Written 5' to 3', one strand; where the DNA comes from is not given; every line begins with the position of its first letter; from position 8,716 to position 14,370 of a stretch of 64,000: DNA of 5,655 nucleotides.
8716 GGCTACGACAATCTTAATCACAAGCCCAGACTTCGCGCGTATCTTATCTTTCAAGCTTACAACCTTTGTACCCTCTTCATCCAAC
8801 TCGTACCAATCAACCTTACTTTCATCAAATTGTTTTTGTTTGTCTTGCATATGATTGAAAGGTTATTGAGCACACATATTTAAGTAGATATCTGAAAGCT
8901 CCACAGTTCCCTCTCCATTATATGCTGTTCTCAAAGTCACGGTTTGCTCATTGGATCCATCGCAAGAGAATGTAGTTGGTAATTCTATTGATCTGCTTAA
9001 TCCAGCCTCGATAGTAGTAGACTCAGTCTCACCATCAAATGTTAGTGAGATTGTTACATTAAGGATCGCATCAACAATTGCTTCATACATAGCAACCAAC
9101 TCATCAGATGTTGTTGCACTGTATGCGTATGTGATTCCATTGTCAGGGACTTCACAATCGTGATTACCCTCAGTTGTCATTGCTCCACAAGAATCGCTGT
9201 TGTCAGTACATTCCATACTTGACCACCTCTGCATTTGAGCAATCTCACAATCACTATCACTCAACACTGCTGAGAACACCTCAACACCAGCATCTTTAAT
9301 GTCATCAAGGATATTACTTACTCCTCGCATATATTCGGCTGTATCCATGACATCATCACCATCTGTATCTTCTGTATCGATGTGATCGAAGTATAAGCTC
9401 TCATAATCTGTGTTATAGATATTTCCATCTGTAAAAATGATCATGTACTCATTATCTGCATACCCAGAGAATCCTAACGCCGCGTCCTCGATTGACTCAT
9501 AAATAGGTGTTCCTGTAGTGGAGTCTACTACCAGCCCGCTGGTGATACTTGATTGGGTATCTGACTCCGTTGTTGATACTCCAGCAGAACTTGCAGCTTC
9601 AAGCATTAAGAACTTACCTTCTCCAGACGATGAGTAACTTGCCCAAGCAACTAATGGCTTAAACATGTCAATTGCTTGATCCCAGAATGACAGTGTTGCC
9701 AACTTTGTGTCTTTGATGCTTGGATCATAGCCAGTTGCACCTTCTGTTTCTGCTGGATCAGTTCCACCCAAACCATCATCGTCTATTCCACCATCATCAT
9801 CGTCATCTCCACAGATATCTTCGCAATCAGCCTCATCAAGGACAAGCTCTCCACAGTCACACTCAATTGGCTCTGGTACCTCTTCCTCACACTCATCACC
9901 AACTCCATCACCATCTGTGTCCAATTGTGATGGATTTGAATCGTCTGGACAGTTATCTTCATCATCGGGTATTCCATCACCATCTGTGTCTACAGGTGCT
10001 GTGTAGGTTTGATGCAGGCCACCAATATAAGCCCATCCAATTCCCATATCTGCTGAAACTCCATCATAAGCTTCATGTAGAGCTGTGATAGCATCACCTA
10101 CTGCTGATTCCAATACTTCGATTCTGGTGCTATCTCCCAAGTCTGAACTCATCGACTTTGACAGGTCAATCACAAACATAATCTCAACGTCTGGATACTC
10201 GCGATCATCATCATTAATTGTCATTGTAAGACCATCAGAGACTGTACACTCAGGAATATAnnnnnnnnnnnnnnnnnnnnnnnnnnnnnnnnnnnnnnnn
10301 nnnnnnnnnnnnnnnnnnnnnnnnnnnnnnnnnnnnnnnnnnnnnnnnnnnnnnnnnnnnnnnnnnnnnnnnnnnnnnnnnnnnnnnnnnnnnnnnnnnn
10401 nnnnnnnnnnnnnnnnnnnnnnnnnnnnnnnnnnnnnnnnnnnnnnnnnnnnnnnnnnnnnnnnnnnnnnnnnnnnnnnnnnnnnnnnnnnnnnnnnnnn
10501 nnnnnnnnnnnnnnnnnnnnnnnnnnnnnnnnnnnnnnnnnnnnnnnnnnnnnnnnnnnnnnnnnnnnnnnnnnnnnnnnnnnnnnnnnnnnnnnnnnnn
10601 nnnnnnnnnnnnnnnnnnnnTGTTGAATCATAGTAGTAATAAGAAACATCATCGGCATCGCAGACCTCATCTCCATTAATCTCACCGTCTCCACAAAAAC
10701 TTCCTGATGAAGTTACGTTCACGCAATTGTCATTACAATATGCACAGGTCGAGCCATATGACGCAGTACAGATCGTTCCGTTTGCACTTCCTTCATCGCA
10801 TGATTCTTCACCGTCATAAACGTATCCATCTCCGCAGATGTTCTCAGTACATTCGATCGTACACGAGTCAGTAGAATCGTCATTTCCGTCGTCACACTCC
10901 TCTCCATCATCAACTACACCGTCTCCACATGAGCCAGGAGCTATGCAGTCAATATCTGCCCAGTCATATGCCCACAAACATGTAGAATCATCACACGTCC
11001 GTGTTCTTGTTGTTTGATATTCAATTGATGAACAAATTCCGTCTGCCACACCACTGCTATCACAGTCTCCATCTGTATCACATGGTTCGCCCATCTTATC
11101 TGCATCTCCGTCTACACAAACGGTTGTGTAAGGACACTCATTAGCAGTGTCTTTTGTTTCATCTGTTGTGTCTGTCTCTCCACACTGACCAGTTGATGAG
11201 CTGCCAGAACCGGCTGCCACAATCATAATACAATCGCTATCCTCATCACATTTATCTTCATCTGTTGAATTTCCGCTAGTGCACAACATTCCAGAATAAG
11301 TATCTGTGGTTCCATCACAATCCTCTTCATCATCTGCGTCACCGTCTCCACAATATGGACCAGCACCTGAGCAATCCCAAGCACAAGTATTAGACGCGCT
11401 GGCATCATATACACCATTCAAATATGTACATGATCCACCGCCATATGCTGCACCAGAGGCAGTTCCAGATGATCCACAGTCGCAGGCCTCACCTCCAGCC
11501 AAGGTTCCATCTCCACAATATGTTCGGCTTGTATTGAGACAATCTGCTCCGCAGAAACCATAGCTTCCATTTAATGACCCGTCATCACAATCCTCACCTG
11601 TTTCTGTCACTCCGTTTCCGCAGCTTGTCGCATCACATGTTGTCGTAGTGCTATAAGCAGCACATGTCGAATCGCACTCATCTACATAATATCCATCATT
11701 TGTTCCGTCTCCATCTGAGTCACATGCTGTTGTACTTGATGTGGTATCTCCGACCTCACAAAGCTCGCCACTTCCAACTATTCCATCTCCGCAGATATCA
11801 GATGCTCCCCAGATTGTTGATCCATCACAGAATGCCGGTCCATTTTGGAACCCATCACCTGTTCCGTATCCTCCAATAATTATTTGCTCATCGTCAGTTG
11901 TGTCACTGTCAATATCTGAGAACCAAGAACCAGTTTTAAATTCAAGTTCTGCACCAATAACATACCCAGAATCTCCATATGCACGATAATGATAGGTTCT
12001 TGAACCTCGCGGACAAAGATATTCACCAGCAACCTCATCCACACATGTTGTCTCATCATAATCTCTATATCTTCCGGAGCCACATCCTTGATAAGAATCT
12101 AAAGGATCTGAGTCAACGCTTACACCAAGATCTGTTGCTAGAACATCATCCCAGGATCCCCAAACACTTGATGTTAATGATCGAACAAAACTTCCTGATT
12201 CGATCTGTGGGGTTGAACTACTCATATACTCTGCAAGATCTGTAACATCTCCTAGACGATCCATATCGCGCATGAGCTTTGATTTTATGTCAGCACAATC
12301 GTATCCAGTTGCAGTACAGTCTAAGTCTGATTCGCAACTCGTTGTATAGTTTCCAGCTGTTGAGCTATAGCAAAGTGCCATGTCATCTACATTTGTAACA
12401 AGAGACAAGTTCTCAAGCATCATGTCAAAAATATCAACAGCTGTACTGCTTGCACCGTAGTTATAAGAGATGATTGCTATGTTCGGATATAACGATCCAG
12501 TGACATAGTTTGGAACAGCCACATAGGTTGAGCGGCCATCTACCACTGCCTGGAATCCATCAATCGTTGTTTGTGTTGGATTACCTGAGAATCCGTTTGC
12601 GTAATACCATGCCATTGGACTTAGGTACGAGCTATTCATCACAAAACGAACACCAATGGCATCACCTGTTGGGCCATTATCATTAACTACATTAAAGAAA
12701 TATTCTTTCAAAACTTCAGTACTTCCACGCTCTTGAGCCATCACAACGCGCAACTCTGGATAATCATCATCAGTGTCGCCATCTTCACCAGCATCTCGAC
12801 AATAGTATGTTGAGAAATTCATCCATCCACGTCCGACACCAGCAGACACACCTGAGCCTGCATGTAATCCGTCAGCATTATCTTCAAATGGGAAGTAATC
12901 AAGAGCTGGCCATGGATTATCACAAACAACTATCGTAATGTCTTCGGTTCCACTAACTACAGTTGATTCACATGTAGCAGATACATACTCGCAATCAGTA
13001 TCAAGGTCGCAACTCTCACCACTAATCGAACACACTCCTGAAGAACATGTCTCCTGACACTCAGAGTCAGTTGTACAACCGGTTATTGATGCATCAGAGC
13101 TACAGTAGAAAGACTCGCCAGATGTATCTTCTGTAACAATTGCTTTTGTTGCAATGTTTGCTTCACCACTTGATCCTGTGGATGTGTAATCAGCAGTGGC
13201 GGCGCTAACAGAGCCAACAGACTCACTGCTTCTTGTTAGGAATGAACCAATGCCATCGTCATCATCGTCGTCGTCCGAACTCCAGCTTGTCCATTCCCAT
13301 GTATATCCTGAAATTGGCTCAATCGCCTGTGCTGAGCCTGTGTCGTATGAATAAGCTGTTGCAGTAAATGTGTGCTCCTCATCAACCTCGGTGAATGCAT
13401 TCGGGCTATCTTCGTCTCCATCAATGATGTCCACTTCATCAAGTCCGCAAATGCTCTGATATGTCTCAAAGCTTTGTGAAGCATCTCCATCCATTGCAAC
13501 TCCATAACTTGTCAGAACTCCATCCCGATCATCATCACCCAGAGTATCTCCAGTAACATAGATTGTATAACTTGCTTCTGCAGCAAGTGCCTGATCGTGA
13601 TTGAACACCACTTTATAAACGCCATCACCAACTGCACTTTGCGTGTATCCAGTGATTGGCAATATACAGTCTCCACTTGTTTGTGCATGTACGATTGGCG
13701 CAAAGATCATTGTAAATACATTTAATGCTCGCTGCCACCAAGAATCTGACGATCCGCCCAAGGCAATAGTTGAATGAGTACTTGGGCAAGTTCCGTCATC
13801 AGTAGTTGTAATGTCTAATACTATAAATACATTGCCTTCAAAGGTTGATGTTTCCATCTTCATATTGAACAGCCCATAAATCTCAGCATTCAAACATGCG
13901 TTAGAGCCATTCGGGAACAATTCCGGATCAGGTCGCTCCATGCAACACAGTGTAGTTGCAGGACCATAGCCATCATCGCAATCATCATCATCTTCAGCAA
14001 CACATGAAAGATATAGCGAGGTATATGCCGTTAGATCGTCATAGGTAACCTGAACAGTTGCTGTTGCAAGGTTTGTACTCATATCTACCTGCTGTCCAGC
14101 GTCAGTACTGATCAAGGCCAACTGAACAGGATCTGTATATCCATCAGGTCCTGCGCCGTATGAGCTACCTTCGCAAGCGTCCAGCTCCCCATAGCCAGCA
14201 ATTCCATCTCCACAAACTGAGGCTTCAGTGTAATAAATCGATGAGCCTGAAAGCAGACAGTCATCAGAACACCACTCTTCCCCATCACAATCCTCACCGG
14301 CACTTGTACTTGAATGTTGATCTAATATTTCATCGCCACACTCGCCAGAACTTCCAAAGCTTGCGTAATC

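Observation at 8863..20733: Giant 3324-aa multidomain adhesin-like protein and a 605-aa paralogue, both anchored by a pilin-like (TrbC/VirB2-type) N-terminal module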

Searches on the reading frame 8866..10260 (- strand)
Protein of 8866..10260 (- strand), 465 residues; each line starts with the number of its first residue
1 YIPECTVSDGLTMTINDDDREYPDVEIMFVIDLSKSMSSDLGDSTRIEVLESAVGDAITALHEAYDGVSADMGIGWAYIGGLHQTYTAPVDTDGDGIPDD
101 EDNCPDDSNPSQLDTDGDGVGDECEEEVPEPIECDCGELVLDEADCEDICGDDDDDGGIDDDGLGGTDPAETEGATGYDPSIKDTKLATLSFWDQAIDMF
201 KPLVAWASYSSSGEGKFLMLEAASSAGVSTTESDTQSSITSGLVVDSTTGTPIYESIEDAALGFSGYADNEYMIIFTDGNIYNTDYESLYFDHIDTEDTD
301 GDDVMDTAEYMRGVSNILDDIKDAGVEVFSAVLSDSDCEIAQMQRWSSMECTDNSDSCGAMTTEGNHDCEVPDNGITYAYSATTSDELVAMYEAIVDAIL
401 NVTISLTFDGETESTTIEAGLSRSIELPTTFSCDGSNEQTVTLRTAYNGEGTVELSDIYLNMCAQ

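Call 41: search_solved_structures(query=A2, max_evalue=1, show_alignments=2)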
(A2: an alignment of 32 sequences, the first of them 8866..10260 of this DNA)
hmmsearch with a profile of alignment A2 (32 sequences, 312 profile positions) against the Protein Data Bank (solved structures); distinct sequences matched with E-value up to 1: 133 (the best 60 are shown).
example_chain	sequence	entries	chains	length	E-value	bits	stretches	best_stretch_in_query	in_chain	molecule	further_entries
9han_A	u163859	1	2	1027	4.8e-23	85.3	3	24-185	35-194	Collagen type VI alpha 1 chain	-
4cn8_A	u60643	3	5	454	1.3e-16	64.2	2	24-183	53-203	PROXIMAL THREAD MATRIX PROTEIN 1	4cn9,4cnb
6m3y_A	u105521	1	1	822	5.3e-13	52.3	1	24-183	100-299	Pilus assembly protein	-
6m48_A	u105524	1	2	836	5.5e-13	52.2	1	24-183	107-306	SpaC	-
9gtu_A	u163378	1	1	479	3.3e-12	49.7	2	70-183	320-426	Collagen alpha-1(VI) chain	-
9han_B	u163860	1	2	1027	6.8e-11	45.4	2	24-197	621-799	Collagen type VI alpha 2 chain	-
7w6b_A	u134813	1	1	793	2e-10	43.8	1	24-254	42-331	von Willebrand factor type A domain protein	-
7b7p_A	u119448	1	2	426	2.6e-10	43.4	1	25-162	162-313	Type IV pilus biogenesis protein PilB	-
4rck_A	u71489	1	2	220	4.2e-10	42.8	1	21-238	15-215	Hypothetical membrane spanning protein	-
9no5_A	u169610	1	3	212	2e-09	40.5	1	24-184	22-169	Putative secreted protein, hemolysin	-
7ba2_A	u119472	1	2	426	6e-09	39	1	25-162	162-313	Type IV pilus biogenesis protein PilB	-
3tvy_A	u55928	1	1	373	8.8e-09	38.4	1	15-160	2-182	Cell wall surface anchor family protein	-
3tw0_A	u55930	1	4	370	9.6e-09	38.3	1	15-160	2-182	Cell wall surface anchor family protein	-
3txa_A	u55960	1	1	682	1.5e-08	37.6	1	14-160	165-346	Cell wall surface anchor family protein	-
6tnj_A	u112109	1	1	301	2.1e-08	37.2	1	25-165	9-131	Minor fimbrium subunit Mfa5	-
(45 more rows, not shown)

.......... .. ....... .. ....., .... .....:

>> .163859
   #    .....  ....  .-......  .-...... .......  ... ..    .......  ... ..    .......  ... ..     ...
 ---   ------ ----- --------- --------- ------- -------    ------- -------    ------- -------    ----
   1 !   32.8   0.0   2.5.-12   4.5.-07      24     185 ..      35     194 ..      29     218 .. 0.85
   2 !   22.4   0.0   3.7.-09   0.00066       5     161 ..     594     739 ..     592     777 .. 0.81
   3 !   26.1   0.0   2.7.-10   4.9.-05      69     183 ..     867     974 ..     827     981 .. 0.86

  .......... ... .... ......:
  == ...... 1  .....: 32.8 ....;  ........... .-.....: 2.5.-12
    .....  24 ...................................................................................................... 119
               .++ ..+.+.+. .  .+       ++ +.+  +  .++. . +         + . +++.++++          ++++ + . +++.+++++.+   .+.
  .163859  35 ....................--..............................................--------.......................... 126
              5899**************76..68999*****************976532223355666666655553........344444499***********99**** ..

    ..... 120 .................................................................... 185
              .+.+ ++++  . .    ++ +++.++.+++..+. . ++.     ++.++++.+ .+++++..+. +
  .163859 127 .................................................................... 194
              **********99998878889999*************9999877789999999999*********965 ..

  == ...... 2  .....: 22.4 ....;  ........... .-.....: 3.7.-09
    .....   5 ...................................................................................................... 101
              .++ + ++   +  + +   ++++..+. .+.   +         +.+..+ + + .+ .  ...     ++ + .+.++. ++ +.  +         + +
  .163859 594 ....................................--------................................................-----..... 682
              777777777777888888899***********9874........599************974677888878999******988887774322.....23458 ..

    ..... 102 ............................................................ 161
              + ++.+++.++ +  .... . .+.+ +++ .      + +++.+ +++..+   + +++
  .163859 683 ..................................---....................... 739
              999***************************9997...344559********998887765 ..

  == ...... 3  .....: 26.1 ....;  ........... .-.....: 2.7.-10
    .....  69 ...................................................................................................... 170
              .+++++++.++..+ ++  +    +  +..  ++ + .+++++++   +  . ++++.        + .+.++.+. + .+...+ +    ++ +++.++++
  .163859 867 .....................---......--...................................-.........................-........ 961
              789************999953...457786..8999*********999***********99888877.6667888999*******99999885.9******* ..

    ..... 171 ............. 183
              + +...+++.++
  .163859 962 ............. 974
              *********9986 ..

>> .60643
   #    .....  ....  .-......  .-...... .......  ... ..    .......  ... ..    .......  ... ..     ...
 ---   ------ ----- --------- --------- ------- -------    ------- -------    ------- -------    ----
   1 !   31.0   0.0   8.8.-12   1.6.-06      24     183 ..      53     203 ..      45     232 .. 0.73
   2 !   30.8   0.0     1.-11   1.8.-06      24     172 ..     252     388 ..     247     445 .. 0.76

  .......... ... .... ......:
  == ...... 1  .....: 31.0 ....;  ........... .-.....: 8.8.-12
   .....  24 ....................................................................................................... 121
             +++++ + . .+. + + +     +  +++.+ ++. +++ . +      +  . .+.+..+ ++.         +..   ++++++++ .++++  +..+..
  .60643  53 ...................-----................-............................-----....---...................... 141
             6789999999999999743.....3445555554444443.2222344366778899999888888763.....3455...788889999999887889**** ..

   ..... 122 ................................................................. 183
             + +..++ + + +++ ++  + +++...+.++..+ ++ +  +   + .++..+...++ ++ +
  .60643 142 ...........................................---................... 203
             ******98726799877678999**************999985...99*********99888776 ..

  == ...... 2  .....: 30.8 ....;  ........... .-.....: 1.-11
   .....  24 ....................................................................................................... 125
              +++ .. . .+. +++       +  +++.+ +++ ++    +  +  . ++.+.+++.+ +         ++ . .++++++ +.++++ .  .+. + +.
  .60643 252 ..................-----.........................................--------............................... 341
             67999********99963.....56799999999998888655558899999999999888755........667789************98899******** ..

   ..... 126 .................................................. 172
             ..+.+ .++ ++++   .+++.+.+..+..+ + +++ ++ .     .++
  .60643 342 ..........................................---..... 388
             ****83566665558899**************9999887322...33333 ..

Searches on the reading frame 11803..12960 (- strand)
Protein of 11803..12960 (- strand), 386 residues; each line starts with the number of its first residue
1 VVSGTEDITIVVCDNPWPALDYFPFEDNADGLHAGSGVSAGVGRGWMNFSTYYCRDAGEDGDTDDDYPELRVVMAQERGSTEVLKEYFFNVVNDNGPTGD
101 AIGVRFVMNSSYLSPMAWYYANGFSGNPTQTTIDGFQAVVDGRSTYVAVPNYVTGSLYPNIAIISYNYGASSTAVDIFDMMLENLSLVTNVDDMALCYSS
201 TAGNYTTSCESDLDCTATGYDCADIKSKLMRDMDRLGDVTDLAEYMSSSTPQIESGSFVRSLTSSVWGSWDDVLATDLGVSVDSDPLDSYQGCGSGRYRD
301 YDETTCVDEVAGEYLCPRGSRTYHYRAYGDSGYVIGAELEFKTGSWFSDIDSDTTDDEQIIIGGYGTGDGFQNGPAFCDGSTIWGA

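Call 47: search_solved_structures(query=A3, max_evalue=1)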
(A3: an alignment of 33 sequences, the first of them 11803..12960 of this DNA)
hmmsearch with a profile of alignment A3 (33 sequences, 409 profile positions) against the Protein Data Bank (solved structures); distinct sequences matched with E-value up to 1: 0.

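Call 51: find_homologous_proteins(query=window:11803-12960:-, max_evalue=0.001)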
Query window:11803-12960:-: 2912 candidates shared short words with the query, none scored E <= 0.001.

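Call 67: search_protein_families(library=pfam, alignment_id=A3, max_evalue=1)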
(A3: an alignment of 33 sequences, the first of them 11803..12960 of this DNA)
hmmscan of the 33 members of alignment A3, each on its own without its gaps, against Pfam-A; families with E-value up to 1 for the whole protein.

A. member 1, window:11803-12960:- (386 aa): 0 families

B. families by the number of members that match (of 33 scanned): 14 families
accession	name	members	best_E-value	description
PF23416.1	DUF7107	7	0.00089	Domain of unknown function (DUF7107)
PF00095.26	WAP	6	0.03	WAP-type (Whey Acidic Protein) 'four-disulfide core'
PF04706.18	Dickkopf_N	5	0.0049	Dickkopf N-terminal cysteine-rich region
PF14625.12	Lustrin_cystein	4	0.073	Lustrin, cysteine-rich repeated domain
PF01683.23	EB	3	0.14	EB module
PF01666.22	DX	2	0.00042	DX module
PF12413.13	DLL_N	1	0.027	Homeobox protein distal-less-like N terminal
PF01995.21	NRD1_2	1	0.03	NrpR regulatory domains NRD1 and 2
PF21807.2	PfEMP1_CIDRalpha1_dom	1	0.072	PfEMP1 protein, CIDRalpha1 domain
PF01436.27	NHL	1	0.074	NHL repeat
PF04167.18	DUF402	1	0.12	Protein of unknown function (DUF402)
PF25725.1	crAss_CARG1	1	0.17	Crassvirus cargo protein 1 domain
PF25454.1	zf-C3HC4_IRF-2BP1_2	1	0.17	IRF-2BP1/2 C3HC4 zinc finger domain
PF03293.19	Pox_RNA_pol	1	0.21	Poxvirus DNA-directed RNA polymerase, 18 kD subunit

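Call 78: predict_structure(alignment_id=A7)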
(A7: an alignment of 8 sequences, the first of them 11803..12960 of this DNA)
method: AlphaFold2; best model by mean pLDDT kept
length: 386 residues; sequences in the alignment: 8
mean_pLDDT: 62.3   pTM: 0.66
mean pLDDT of the five models: 62.3, 55.9, 48.7, 47.9, 44.6
residues with pLDDT >= 90: 31; 70-90: 122; 50-70: 110; < 50: 123
segments of 3 or more residues with pLDDT < 50: 1-3, 6-9, 24-47, 248-291, 327-329, 342-377
pLDDT, mean of each block of 10 residues (from residue 1): 47 62 48 34 45 70 68 59 76 85 83 82 88 90 90 66 92 90 82 76 73 69 77 70 54 36 34 43 40 69 61 56 51 55 43 37 30 41 54
secondary structure, 60 per line:
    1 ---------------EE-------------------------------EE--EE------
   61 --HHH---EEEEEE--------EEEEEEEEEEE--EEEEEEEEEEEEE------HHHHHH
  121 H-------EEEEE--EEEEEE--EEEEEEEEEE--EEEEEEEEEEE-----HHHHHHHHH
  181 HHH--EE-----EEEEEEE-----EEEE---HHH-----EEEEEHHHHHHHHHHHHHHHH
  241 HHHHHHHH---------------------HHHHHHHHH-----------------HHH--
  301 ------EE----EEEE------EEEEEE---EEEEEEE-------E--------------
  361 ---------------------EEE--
elements in order: E69-74 E83-93 E96-108 H115-121 E129-133 E136-141 E144-153 E156-166 H172-183 E193-199 E205-208 E220-224 H225-248 H270-278 E313-316 E323-328 E332-338 E382-384

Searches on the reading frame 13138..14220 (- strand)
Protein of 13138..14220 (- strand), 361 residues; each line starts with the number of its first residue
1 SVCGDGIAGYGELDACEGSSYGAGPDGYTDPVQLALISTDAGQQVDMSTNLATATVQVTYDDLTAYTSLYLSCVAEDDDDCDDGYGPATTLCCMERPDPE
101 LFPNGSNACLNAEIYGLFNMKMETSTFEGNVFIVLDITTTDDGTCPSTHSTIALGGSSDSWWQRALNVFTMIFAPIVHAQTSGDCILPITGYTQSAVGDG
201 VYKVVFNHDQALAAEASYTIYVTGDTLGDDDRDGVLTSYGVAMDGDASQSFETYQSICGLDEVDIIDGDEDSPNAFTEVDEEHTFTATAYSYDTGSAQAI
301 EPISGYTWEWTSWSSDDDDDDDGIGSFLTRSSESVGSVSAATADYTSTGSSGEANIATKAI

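Call 48: search_solved_structures(query=A4, max_evalue=1)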
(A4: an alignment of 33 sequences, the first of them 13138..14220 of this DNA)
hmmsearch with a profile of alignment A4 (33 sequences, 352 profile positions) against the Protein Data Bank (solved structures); distinct sequences matched with E-value up to 1: 1.
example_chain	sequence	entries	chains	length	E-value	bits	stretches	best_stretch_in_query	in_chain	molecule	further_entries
8f70_A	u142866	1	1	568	0.089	15.1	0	198-240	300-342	T18.1 Major pilin backbone protein T-antigen,Major pilin backbone protein T-antigen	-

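Call 68: search_protein_families(library=pfam, alignment_id=A4, max_evalue=1)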
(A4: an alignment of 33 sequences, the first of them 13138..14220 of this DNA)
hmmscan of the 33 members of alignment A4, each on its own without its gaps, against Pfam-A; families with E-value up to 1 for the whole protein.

A. member 1, window:13138-14220:- (361 aa): 0 families

B. families by the number of members that match (of 33 scanned): 13 families
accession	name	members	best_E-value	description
PF13205.12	Big_5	12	5.8e-06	Bacterial Ig-like domain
PF04833.20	COBRA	1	0.0023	COBRA-like protein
PF13202.12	EF-hand_5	1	0.0047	EF hand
PF20009.4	GEVED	1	0.0054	GEVED domain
PF02187.23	GAS2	1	0.061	Growth-Arrest-Specific Protein 2 Domain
PF10895.14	DUF2715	1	0.066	Domain of unknown function (DUF2715)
PF22841.2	CATSPERE_NTD1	1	0.066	CATSPERE first N-terminal domain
PF25162.1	DUF7827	1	0.073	Domain of unknown function (DUF7827)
PF04151.21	PPC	1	0.11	Bacterial pre-peptidase C-terminal domain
PF13860.13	FlgD_ig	1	0.11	FlgD Ig-like domain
PF00036.39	EF-hand_1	1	0.12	EF hand domain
PF00299.24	Squash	1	0.26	Squash family serine protease inhibitor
PF23148.1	Gp77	1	0.74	Podophage GP4 fiber-tail adaptor protein gp77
